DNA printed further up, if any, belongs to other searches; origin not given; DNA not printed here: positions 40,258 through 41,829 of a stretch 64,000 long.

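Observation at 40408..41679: CSN5/Rpn11-type MPN protein whose JAMM metalloprotease motif is broken (His>Arg, Asp>Glu)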

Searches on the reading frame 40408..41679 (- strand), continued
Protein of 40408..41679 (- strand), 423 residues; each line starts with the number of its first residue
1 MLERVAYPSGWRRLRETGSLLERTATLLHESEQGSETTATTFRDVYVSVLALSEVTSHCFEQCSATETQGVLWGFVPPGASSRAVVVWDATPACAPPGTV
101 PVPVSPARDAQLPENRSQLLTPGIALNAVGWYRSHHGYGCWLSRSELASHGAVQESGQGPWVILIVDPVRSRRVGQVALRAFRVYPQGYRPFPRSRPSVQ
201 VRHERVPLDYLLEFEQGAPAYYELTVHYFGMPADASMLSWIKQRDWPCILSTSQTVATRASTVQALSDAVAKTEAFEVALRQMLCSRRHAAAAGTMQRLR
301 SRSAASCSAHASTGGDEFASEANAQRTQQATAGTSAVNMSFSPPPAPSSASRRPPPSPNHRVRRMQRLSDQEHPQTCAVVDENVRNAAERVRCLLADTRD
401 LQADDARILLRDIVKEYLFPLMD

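Call 18: find_homologous_proteins(query=A2, max_evalue=1e-15)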
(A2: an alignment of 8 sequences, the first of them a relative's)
Query A2 (8 sequences) (423 aa, profile of the alignment): 1740 proteins with E <= 1e-15 among 8000 candidates; the best 120 are listed.
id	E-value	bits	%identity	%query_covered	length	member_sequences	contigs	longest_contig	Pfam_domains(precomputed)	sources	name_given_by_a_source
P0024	1.7e-157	542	26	56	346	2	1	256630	PF18323.7,PF01398.27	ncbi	ncbi:MAG: hypothetical protein Q9159_000675 [Coniocarpon cinnabarinum]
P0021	8.0e-153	527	26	56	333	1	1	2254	PF18323.7,PF01398.27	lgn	-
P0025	5.0e-150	517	27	56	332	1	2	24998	PF18323.7,PF01398.27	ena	-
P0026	2.4e-149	515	26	57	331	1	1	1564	PF18323.7,PF01398.27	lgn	-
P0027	4.5e-147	508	30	57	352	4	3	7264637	PF18323.7,PF01398.27,PF14464.12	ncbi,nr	ncbi:COP9 signalosome complex subunit 5 [Fulvia fulva]|nr:COP9 signalosome complex subunit 5 [Fulvia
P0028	1.5e-145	503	28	57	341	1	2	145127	PF18323.7,PF01398.27,PF14464.12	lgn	-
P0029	6.8e-145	500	28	57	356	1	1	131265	PF18323.7,PF01398.27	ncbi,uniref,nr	ncbi:COP9 signalosome catalytic subunit rri1 [Vermiconidia calcicola]|uniref:COP9 signalosome cataly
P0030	1.5e-144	499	29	57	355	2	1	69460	PF18323.7,PF01398.27,PF14464.12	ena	-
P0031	9.6e-144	497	28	58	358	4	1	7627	PF18323.7,PF01398.27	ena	-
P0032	1.2e-143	496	28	57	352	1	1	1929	PF18323.7,PF01398.27,PF14464.12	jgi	jgi:COP9 signalosome complex subunit 5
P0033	1.5e-143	496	29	52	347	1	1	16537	PF18323.7,PF01398.27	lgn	-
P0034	1.8e-143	496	29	57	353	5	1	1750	PF18323.7,PF01398.27,PF14464.12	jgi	jgi:COP9 signalosome complex subunit 5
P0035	3.4e-143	495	29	65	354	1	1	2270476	PF18323.7,PF01398.27,PF14464.12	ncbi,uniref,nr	ncbi:COP9 signalosome complex subunit 5 [Acrodontium crateriforme]|uniref:COP9 signalosome complex s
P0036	4.9e-143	494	29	57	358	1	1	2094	PF18323.7,PF01398.27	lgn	-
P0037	6.2e-143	494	29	57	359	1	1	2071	PF18323.7,PF01398.27,PF14464.12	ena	-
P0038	7.5e-143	494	28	67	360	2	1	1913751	PF18323.7,PF01398.27,PF14464.12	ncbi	ncbi:hypothetical protein Q7P37_001818 [Cladosporium fusiforme]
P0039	8.0e-143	494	27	58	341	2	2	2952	PF18323.7,PF01398.27,PF14464.12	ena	-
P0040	1.6e-142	493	29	57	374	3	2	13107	PF18323.7,PF01398.27,PF14464.12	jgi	jgi:COP9 signalosome complex subunit 5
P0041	2.9e-142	492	28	66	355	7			PF18323.7,PF01398.27,PF14464.12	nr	nr:COP9 signalosome complex subunit 5 [Rachicladosporium sp. CCFEE 5018]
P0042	3.9e-142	491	28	57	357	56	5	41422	PF18323.7,PF01398.27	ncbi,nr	ncbi:COP9 signalosome complex subunit [Hortaea werneckii]|nr:COP9 signalosome complex subunit [Horta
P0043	4.8e-142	491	28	55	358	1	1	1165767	PF18323.7,PF01398.27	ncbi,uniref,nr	ncbi:COP9 signalosome catalytic subunit rri1 [Saxophila tyrrhenica]|uniref:COP9 signalosome complex 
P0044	8.8e-142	490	29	55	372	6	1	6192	PF18323.7,PF01398.27,PF14464.12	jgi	jgi:COP9 signalosome complex subunit 5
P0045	1.2e-141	490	29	55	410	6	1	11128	PF18323.7,PF01398.27,PF14464.12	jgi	jgi:COP9 signalosome complex subunit 5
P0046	1.6e-141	489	29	57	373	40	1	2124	PF18323.7,PF01398.27,PF14464.12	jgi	jgi:COP9 signalosome complex subunit 5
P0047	2.3e-141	489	29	57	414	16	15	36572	PF18323.7,PF01398.27,PF14464.12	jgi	jgi:COP9 signalosome complex subunit 5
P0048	2.5e-141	489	28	57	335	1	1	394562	PF18323.7,PF01398.27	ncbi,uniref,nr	ncbi:COP9 signalosome complex subunit 5 [Lecanosticta acicola]|uniref:COP9 signalosome complex subun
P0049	6.7e-141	487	30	57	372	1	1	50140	PF18323.7,PF01398.27,PF14464.12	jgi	jgi:COP9 signalosome complex subunit 5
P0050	9.4e-141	487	28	57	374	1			PF18323.7,PF01398.27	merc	-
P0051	1.1e-140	487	29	52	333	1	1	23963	PF18323.7,PF01398.27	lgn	-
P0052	1.3e-140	486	27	55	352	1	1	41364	PF18323.7,PF01398.27,PF14464.12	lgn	-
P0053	1.5e-140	486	27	66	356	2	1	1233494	PF18323.7,PF01398.27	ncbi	ncbi:hypothetical protein MBLNU230_g0113t1 [Neophaeotheca triangularis]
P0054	1.7e-140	486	27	57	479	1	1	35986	PF18323.7,PF01398.27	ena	-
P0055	2.6e-140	485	28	56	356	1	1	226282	PF18323.7,PF01398.27,PF14464.12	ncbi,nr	ncbi:COP9 signalosome catalytic subunit rri1 [Meristemomyces frigidus]|nr:COP9 signalosome catalytic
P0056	2.6e-140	485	26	65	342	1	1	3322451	PF18323.7,PF01398.27,PF14464.12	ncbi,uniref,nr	ncbi:Mov34-domain-containing protein [Rhizodiscina lignyota]|uniref:COP9 signalosome complex subunit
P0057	4.6e-140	485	28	57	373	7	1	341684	PF18323.7,PF01398.27,PF14464.12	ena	-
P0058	9.0e-140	484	29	57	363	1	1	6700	PF18323.7,PF01398.27,PF14464.12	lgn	-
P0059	1.6e-139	483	27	57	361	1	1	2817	PF18323.7,PF01398.27,PF14464.12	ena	-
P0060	2.1e-139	482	27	57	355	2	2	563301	PF18323.7,PF01398.27,PF14464.12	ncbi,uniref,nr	ncbi:COP9 signalosome catalytic subunit rri1 [Oleoguttula mirabilis]|uniref:COP9 signalosome complex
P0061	2.8e-139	482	30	57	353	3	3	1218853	PF18323.7,PF01398.27,PF14464.12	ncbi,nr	ncbi:COP9 signalosome catalytic subunit rri1 [Friedmanniomyces endolithicus]|nr:COP9 signalosome cat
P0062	2.8e-139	482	28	55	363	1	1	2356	PF18323.7,PF01398.27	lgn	-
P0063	3.0e-139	482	28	56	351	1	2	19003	PF18323.7,PF01398.27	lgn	-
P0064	3.4e-139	482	28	57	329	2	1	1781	PF18323.7,PF01398.27,PF14464.12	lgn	-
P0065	5.2e-139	481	28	55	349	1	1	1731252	PF18323.7,PF01398.27,PF14464.12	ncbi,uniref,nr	ncbi:hypothetical protein BAUCODRAFT_32485 [Baudoinia panamericana UAMH 10762]|uniref:COP9 signaloso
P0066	5.5e-139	481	28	57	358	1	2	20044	PF18323.7,PF01398.27,PF14464.12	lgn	-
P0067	6.4e-139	481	29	57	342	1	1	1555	PF18323.7,PF01398.27,PF14464.12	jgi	jgi:COP9 signalosome complex subunit 5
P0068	6.5e-139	481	27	57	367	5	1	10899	PF18323.7,PF01398.27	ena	-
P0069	7.3e-139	481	26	66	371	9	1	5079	PF18323.7,PF01398.27,PF14464.12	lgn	-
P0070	1.4e-138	480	28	55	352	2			PF18323.7,PF01398.27,PF14464.12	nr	nr:cop9 signalosome complex subunit 5 [Quercus suber]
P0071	1.9e-138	479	28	57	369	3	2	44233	PF18323.7,PF01398.27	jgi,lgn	-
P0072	2.0e-138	479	28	57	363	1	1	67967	PF18323.7,PF01398.27,PF14464.12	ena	-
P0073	3.1e-138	479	28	55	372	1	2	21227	PF18323.7,PF01398.27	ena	-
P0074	3.4e-138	478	29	57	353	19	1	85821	PF18323.7,PF01398.27,PF14464.12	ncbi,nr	ncbi:COP9 signalosome catalytic subunit rri1 [Friedmanniomyces endolithicus]|nr:COP9 signalosome cat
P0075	5.2e-138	478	27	57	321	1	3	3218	PF18323.7,PF01398.27,PF14464.12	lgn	-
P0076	6.7e-138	477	29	57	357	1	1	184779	PF18323.7,PF01398.27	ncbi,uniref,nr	ncbi:COP9 signalosome complex subunit 5 [Polychaeton citri CBS 116435]|uniref:COP9 signalosome compl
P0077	8.2e-138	477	30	57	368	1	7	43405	PF18323.7,PF01398.27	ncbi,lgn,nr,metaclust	ncbi:hypothetical protein M433DRAFT_154814 [Acidomyces richmondensis BFW]|nr:MAG: hypothetical prote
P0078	1.1e-137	477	29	61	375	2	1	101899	PF18323.7,PF01398.27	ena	-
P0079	1.3e-136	473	27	57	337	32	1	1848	PF18323.7,PF01398.27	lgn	-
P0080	2.1e-136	473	31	57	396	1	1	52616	PF18323.7,PF01398.27,PF14464.12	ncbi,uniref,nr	ncbi:COP9 signalosome complex subunit 5 [Teratosphaeria destructans]|uniref:COP9 signalosome complex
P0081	3.0e-136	472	29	57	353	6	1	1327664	PF18323.7,PF01398.27,PF14464.12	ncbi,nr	ncbi:COP9 signalosome catalytic subunit rri1 [Elasticomyces elasticus]|nr:COP9 signalosome catalytic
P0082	3.7e-136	472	27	58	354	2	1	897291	PF18323.7,PF01398.27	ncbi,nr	ncbi:COP9 signalosome catalytic subunit rri1 [Recurvomyces mirabilis]|nr:COP9 signalosome catalytic 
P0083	4.3e-136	472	29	57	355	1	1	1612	PF18323.7,PF01398.27,PF14464.12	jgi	-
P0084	4.6e-136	471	28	55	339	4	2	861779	PF18323.7,PF01398.27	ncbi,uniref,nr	ncbi:COP9 signalosome catalytic subunit rri1 [Coniosporium apollinis]|uniref:COP9 signalosome comple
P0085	6.8e-136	471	28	57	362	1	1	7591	PF18323.7,PF01398.27,PF14464.12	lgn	-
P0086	7.8e-136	471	26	55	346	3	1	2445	PF18323.7,PF01398.27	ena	-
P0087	1.3e-135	470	26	55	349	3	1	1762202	PF18323.7,PF01398.27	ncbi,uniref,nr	ncbi:probable COP9 signalosome subunit 5 CSN5 [Phialocephala subalpina]|uniref:COP9 signalosome comp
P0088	1.3e-135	470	26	73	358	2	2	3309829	PF18323.7,PF01398.27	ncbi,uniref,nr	ncbi:unnamed protein product [Diplocarpon coronariae]|uniref:COP9 signalosome complex subunit 5 n=1 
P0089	1.8e-135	469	25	67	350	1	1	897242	PF18323.7,PF01398.27,PF14464.12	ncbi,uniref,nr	ncbi:uncharacterized protein K452DRAFT_273536 [Aplosporella prunicola CBS 121167]|uniref:COP9 signal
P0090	2.2e-135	469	29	52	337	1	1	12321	PF18323.7,PF01398.27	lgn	-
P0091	2.4e-135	469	28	57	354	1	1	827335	PF18323.7,PF01398.27,PF14464.12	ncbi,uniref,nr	ncbi:COP9 signalosome catalytic subunit rri1 [Meristemomyces frigidus]|uniref:COP9 signalosome compl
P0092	2.8e-135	469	27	55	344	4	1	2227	PF18323.7,PF01398.27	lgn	-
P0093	5.3e-135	468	28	57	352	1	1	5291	PF18323.7,PF01398.27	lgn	-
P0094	6.6e-135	468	29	55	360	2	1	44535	PF18323.7,PF01398.27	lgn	-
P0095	9.1e-135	467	27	55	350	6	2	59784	PF18323.7,PF01398.27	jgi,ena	-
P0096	9.4e-135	467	32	34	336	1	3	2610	PF18323.7,PF01398.27,PF14464.12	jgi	-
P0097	2.4e-134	466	27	57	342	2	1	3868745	PF18323.7,PF01398.27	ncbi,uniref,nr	ncbi:Mov34-domain-containing protein [Lophium mytilinum]|uniref:COP9 signalosome complex subunit 5 n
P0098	2.5e-134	466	28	65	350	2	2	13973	PF18323.7,PF01398.27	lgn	-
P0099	2.7e-134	466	27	55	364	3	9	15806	PF18323.7,PF01398.27,PF14464.12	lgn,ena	-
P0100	3.2e-134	465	28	55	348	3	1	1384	PF18323.7,PF01398.27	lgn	-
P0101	4.0e-134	465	27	57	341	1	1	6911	PF18323.7,PF01398.27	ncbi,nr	ncbi:MAG: COP9 signalosome catalytic subunit rri1 [Pleopsidium flavum]|nr:MAG: COP9 signalosome cata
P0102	4.1e-134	465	28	57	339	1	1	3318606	PF18323.7,PF01398.27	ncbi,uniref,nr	ncbi:Mov34-domain-containing protein [Xylona heveae TC161]|uniref:COP9 signalosome complex subunit 5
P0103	4.3e-134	465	30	55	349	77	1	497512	PF18323.7,PF01398.27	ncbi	ncbi:Mov34-domain-containing protein, partial [Aureobasidium melanogenum]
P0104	4.4e-134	465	28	55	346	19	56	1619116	PF18323.7,PF01398.27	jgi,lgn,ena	-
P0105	4.5e-134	465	27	59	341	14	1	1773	PF18323.7,PF01398.27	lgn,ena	-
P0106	4.9e-134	465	28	55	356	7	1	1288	PF18323.7,PF01398.27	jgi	-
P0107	5.0e-134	465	27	55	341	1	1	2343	PF18323.7,PF01398.27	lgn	-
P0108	5.3e-134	465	28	59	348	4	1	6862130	PF18323.7,PF01398.27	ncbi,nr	ncbi:JAB1/Mov34/MPN/PAD-1 ubiquitin protease-domain-containing protein [Leptodontidium sp. MPI-SDFR-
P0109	5.3e-134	465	26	57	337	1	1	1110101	PF18323.7,PF01398.27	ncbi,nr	ncbi:MAG: COP9 signalosome catalytic subunit rri1 [Caeruleum heppii]|nr:MAG: COP9 signalosome cataly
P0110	6.4e-134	464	29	55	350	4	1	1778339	PF18323.7,PF01398.27,PF14464.12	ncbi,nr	ncbi:COP9 signalosome complex subunit 5 [Delphinella strobiligena]|nr:COP9 signalosome complex subun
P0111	6.8e-134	464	28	54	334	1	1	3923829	PF18323.7,PF01398.27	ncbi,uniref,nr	ncbi:COP9 signalosome complex subunit 5 [Uncinocarpus reesii 1704]|uniref:COP9 signalosome complex s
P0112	7.1e-134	464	27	60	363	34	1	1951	PF18323.7,PF01398.27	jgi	jgi:COP9 signalosome complex subunit 5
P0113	8.5e-134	464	28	56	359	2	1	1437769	PF18323.7,PF01398.27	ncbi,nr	ncbi:COP9 signalosome catalytic subunit rri1 [Taxawa tesnikishii (nom. ined.)]|nr:COP9 signalosome c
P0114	8.6e-134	464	28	56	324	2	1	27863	PF18323.7,PF01398.27,PF14464.12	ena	-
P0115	1.1e-133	464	26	57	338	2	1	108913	PF18323.7,PF01398.27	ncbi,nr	ncbi:COP9 signalosome catalytic subunit rri1 [Schaereria dolodes]|nr:COP9 signalosome catalytic subu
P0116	1.2e-133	464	27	55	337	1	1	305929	PF18323.7,PF01398.27,PF14464.12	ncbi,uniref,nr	ncbi:COP9 signalosome complex subunit 5 [Aulographum hederae CBS 113979]|uniref:COP9 signalosome com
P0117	1.5e-133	463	27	57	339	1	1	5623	PF18323.7,PF01398.27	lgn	-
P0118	1.6e-133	463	28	55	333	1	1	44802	PF18323.7,PF01398.27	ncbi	ncbi:MAG: hypothetical protein Q9217_002493 [Psora testacea]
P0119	2.0e-133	463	29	57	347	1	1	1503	PF18323.7,PF01398.27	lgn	-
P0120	2.4e-133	463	28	55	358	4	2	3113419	PF18323.7,PF01398.27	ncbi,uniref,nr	ncbi:hypothetical protein QTJ16_003246 [Diplocarpon rosae]|uniref:COP9 signalosome complex subunit 5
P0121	2.7e-133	462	28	55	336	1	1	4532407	PF18323.7,PF01398.27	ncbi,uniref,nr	ncbi:COP9 signalosome catalytic subunit rri1 [Emydomyces testavorans]|uniref:COP9 signalosome comple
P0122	2.7e-133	462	28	57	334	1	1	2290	PF18323.7,PF01398.27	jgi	jgi:COP9 signalosome complex subunit 5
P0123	4.0e-133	462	28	55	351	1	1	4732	PF18323.7,PF01398.27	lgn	-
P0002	4.2e-133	462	42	99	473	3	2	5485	PF01398.27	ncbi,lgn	-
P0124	4.4e-133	462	28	55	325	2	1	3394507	PF18323.7,PF01398.27,PF14464.12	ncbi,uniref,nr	ncbi:Mov34-domain-containing protein [Coleophoma crateriformis]|uniref:COP9 signalosome complex subu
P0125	4.8e-133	462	28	61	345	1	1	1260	PF18323.7,PF01398.27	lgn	-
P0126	4.8e-133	462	28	55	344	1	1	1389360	PF18323.7,PF01398.27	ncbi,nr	ncbi:JAB1/Mov34/MPN/PAD-1 ubiquitin protease-domain-containing protein [Tricladium varicosporioides]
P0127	5.0e-133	461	29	57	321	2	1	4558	PF18323.7,PF01398.27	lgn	-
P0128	5.3e-133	461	29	55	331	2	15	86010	PF18323.7,PF01398.27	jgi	jgi:COP9 signalosome complex subunit 5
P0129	5.8e-133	461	28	55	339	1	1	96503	PF18323.7,PF01398.27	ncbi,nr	ncbi:MAG: COP9 signalosome catalytic subunit rri1 [Chaenotheca gracillima]|nr:MAG: COP9 signalosome 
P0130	6.0e-133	461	26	57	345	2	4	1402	PF18323.7,PF01398.27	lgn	-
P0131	7.0e-133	461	28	55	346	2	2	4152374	PF18323.7,PF01398.27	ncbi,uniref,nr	ncbi:COP9 signalosome catalytic subunit rri1 [Cadophora gregata]|uniref:COP9 signalosome catalytic s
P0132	7.0e-133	461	27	61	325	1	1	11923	PF18323.7,PF01398.27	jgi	jgi:COP9 signalosome complex subunit 5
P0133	8.8e-133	461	28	57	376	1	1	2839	PF18323.7,PF01398.27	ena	-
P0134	8.8e-133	461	28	55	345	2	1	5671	PF18323.7,PF01398.27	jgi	jgi:COP9 signalosome complex subunit 5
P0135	1.0e-132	460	28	55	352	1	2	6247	PF18323.7,PF01398.27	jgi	jgi:COP9 signalosome complex subunit 5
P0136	1.0e-132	460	27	57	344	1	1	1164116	PF18323.7,PF01398.27,PF14464.12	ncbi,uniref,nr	ncbi:Mov34-domain-containing protein [Zopfia rhizophila CBS 207.26]|uniref:COP9 signalosome complex 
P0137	1.1e-132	460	26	57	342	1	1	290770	PF18323.7,PF01398.27,PF14464.12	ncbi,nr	ncbi:MAG: proteasome regulatory particle subunit RPN11 [Candelaria pacifica]|nr:MAG: proteasome regu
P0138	1.1e-132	460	30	57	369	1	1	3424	PF18323.7,PF01398.27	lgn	-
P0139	1.2e-132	460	26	57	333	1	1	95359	PF18323.7,PF01398.27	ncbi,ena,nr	ncbi:COP9 signalosome catalytic subunit rri1 [Lignoscripta atroalba]|nr:COP9 signalosome catalytic s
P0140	1.5e-132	460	26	60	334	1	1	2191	PF18323.7,PF01398.27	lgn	-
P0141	1.5e-132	460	30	52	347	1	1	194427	PF18323.7,PF01398.27,PF14464.12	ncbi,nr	ncbi:MAG: COP9 signalosome catalytic subunit rri1 [Alyxoria varia]|nr:MAG: COP9 signalosome catalyti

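Call 22: find_encoding_contigs(protein=P0002, flank=10000, max_places=3)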
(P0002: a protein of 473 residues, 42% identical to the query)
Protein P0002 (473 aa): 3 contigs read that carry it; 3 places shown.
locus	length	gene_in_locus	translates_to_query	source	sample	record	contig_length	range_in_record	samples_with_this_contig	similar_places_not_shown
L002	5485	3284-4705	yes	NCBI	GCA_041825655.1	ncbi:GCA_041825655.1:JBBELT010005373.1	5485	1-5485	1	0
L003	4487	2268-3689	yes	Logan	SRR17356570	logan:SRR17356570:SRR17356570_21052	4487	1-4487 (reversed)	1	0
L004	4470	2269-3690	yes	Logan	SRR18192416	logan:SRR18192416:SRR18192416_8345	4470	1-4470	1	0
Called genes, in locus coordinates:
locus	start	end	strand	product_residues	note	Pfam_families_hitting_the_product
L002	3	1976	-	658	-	?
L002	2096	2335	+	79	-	-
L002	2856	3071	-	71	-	-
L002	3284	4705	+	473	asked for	PF01398:JAB (weak)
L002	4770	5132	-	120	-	-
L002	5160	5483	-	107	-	?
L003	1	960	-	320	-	?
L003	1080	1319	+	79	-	-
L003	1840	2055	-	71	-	-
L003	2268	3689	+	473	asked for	PF01398:JAB (weak)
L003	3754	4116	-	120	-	-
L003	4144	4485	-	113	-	?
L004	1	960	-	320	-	?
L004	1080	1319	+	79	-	-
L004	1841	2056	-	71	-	-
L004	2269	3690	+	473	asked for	PF01398:JAB (weak)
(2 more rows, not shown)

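Call 31: search_protein_representatives(alignment_id=A3)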
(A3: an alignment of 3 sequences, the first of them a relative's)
Query: 3 sequences, 425 profile positions. Proteins with E-value up to 0.001 (for the whole library): 1261; up to 1e-10: 445; up to 1e-30: 16. The best 150 are listed.
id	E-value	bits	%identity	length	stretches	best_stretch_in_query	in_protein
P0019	3.3e-235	797.2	-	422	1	1-421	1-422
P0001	5.5e-221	750.3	-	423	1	1-425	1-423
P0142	3.2e-37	144.9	-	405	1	40-284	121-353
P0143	1.4e-36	142.7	-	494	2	43-260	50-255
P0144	9.7e-35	136.7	-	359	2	38-198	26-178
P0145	1.2e-33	133.1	-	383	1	36-361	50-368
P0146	8.7e-33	130.3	-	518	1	22-277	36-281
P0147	4.2e-32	128.0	-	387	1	39-308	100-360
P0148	5.8e-32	127.6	-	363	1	38-339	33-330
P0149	7.6e-32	127.2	-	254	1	129-286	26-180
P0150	1.1e-31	126.7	-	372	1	50-314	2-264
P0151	1.1e-31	126.6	-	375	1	44-305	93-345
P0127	2.1e-31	125.7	-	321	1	38-285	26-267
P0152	2.5e-31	125.4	-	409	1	43-284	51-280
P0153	2.7e-31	125.3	-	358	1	42-276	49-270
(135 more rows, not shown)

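Call 34: list_cluster_members(proteins=[P0142, P0143, P0144, P0145, P0146, P0147, P0148, P0150, P0151, P0152])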
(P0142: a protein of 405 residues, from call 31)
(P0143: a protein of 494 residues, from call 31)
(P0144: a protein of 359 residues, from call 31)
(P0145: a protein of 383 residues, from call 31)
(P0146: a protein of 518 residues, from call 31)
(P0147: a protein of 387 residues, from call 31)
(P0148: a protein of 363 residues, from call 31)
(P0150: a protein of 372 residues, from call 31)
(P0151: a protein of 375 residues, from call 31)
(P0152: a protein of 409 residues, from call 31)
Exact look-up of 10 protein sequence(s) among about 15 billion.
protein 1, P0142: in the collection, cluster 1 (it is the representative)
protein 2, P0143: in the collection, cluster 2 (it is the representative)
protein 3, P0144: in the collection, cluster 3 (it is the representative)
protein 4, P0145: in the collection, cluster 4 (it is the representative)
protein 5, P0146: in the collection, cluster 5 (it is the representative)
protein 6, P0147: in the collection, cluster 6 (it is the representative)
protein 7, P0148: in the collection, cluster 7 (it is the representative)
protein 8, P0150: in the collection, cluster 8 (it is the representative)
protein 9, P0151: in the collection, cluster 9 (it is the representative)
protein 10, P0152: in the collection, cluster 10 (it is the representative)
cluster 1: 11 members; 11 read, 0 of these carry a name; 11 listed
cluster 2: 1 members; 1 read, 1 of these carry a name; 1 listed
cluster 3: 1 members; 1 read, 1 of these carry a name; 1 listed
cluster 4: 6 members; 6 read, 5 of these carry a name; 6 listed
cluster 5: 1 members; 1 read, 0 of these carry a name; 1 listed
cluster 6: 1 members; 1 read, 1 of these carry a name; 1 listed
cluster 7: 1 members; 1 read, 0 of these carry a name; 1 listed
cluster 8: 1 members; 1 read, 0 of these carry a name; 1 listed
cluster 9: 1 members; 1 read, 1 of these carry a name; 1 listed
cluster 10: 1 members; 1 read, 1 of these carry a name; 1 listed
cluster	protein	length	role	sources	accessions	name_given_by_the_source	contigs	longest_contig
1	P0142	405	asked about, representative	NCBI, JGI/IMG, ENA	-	-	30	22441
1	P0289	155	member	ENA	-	-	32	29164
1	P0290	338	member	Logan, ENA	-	-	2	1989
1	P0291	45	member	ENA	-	-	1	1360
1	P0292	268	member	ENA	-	-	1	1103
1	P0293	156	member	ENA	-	-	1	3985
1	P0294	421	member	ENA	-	-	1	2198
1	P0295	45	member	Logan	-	-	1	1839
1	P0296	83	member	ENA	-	-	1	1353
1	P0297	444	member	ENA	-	-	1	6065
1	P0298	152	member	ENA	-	-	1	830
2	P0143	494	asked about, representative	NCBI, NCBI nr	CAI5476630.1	unnamed protein product [Closterium sp. Yama58-4]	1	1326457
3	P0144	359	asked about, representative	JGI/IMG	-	COP9 signalosome complex subunit 5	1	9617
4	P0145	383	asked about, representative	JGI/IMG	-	COP9 signalosome complex subunit 5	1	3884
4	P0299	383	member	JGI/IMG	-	COP9 signalosome complex subunit 5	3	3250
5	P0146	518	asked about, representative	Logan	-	-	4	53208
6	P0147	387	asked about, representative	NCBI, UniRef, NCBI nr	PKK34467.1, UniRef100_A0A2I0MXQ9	COP9 signalosome subunit 5 [Columba livia] | COP9 signalosome complex subunit 5 n=1 Tax=Columba livia TaxID=8932 RepID=A0A2I0MXQ9_COLLI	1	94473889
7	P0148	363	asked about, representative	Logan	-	-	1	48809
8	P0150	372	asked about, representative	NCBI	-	-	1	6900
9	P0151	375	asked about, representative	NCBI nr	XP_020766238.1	COP9 signalosome complex subunit 5 isoform X1 [Odocoileus virginianus texanus]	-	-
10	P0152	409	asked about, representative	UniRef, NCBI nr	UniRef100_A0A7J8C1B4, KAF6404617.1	COP9 signalosome complex subunit 5 n=1 Tax=Rousettus aegyptiacus TaxID=9407 ... | COP9 signalosome subunit 5 [Rousettus aegyptiacus]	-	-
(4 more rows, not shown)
